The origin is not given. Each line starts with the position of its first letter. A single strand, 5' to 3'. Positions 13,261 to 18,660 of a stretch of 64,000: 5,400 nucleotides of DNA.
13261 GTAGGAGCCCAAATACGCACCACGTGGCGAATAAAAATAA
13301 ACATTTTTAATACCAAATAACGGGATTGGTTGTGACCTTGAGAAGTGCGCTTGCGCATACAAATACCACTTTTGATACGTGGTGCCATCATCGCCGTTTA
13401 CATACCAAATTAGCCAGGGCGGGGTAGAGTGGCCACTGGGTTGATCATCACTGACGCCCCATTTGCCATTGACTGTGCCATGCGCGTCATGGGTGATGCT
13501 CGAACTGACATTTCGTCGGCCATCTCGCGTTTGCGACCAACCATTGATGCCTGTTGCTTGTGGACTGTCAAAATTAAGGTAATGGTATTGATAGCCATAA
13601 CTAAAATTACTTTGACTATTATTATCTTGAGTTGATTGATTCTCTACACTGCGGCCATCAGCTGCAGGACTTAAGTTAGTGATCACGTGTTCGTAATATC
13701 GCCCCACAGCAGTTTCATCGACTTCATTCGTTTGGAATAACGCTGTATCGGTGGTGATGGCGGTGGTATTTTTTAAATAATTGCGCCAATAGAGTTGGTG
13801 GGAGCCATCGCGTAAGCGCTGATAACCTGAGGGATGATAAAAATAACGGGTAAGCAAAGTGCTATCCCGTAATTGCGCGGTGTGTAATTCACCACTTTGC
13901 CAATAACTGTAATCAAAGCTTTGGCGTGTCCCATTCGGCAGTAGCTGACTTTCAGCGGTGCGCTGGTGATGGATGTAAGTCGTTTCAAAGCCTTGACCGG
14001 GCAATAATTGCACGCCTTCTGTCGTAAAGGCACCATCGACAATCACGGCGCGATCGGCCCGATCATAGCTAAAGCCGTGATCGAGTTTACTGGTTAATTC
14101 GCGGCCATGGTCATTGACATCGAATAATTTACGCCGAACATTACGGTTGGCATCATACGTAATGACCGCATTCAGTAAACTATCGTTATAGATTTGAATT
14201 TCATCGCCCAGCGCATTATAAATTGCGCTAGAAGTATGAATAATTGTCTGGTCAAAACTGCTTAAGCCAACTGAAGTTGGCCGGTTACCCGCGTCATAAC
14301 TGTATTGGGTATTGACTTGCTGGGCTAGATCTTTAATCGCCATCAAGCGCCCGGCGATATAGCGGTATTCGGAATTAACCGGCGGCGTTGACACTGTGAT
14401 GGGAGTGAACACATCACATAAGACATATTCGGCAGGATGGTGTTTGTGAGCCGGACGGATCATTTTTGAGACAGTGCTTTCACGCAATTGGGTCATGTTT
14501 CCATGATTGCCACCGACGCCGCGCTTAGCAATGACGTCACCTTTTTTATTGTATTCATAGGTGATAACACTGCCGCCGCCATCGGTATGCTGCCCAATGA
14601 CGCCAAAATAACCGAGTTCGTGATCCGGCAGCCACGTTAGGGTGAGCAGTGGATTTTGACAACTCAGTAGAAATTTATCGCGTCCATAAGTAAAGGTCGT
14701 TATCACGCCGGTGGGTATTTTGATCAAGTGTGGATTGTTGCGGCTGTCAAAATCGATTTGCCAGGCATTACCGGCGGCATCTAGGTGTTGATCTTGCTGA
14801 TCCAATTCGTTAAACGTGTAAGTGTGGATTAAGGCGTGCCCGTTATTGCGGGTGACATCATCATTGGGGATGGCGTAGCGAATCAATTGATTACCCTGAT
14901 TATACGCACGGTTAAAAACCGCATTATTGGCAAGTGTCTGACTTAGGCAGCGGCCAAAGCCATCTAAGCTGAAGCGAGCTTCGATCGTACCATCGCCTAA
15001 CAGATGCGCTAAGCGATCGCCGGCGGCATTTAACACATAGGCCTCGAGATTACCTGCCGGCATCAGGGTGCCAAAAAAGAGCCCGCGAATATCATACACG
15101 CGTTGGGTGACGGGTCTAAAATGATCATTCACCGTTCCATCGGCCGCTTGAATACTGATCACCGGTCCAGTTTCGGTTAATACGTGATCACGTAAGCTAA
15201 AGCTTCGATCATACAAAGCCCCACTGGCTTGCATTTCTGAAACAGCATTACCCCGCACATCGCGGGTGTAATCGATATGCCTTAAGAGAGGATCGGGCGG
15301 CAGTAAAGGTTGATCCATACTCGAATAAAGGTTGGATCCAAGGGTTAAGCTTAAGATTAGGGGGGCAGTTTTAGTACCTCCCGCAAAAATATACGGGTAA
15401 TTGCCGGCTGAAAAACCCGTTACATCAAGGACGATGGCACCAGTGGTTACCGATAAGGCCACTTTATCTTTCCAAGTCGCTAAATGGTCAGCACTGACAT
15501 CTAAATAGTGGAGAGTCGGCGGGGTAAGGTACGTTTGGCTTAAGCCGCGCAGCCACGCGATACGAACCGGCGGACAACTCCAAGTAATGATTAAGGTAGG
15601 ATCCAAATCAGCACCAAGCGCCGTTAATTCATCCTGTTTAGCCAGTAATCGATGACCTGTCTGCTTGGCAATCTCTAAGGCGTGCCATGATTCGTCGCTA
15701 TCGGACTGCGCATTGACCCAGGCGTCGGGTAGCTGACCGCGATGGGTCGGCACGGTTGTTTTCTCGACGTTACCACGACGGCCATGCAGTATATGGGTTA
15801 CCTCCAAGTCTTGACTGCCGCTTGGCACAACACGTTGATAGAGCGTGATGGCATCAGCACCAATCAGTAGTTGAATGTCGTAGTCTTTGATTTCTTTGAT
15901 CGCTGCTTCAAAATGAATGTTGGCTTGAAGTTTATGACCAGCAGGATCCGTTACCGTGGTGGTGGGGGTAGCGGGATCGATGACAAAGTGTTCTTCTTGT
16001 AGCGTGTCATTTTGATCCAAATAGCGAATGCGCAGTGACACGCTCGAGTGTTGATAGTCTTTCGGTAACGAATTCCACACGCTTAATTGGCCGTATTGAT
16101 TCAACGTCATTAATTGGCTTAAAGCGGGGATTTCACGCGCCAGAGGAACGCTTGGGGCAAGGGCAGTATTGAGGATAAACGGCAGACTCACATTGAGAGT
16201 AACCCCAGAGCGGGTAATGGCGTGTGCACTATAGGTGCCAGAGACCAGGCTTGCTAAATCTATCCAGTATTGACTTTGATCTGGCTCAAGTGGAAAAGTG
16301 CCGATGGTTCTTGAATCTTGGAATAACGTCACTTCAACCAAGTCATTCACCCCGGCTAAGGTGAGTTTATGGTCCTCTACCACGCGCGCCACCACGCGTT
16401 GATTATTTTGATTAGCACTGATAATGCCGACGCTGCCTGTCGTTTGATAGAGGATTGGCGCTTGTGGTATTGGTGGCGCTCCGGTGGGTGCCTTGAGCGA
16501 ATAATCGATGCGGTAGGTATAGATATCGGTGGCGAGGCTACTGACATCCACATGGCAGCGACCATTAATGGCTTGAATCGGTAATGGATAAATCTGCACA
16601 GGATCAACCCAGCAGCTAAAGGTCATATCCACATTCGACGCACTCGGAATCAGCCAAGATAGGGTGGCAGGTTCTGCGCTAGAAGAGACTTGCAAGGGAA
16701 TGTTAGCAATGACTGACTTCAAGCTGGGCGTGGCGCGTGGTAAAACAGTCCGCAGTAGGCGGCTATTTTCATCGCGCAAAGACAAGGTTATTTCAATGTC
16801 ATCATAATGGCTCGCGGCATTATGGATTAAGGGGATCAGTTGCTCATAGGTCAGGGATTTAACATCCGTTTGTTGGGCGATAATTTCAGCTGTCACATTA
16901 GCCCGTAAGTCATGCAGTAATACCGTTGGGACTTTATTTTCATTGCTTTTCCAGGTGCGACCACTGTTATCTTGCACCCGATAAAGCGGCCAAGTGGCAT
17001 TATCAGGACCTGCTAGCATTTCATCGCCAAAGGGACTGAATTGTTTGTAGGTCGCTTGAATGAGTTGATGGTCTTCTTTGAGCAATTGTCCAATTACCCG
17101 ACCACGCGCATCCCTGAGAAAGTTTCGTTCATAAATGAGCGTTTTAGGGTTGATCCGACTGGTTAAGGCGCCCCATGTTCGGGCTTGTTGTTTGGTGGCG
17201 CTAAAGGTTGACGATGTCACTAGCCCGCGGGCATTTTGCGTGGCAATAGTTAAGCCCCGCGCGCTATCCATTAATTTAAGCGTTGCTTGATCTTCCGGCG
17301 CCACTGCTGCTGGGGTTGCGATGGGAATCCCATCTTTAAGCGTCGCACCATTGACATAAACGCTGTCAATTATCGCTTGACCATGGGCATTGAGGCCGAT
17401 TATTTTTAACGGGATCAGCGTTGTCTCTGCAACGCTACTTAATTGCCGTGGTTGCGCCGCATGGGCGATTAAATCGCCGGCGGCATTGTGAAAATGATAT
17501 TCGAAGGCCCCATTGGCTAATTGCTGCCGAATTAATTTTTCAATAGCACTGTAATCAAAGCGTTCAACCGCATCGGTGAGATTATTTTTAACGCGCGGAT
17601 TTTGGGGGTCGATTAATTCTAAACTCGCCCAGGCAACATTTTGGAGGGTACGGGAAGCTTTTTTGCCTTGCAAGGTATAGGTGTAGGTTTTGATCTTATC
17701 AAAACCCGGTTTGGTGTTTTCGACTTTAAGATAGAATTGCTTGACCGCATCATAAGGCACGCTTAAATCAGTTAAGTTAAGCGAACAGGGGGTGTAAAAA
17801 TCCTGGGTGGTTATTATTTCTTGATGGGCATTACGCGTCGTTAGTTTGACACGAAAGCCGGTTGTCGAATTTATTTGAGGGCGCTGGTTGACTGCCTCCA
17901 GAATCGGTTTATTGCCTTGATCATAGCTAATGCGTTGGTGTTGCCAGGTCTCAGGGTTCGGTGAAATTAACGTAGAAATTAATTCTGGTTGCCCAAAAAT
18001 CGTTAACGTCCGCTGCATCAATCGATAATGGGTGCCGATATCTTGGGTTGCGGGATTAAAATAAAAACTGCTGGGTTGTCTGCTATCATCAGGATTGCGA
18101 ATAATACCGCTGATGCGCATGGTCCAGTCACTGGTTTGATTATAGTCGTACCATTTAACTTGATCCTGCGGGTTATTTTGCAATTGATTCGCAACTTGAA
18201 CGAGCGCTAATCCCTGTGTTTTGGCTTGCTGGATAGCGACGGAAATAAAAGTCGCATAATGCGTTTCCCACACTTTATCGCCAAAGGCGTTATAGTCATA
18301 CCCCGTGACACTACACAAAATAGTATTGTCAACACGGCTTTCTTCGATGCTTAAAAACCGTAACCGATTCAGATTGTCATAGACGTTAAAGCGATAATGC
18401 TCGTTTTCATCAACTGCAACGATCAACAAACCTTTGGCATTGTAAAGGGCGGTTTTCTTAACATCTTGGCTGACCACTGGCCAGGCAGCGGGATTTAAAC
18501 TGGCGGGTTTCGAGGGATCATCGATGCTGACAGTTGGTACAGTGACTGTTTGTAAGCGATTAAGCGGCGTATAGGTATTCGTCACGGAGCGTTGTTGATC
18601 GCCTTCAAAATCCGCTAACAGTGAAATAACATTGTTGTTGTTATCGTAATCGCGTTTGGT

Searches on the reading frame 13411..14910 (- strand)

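Call 28: search_protein_families(library=pfam, proteins=[window:13411-14910:-], max_evalue=1)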
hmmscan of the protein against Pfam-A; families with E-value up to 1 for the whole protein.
window:13411-14910:- (500 aa): 1 family
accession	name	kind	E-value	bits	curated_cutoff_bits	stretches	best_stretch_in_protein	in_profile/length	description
PF05593.20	RHS_repeat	-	0.0011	19.8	22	2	186-214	4-31/38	RHS Repeat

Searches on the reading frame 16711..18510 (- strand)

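Call 28: search_protein_families(library=pfam, proteins=[window:16711-18510:-], max_evalue=1)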
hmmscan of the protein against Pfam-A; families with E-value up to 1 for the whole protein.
window:16711-18510:- (600 aa): 2 families
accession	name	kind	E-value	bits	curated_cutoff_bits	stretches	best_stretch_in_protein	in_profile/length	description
PF08481.16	GBS_Bsp-like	-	0.11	13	31.6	1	86-133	9-57/92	GBS Bsp-like repeat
PF14595.12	Thioredoxin_9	-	0.16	12.4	25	1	557-590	58-91/129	Thioredoxin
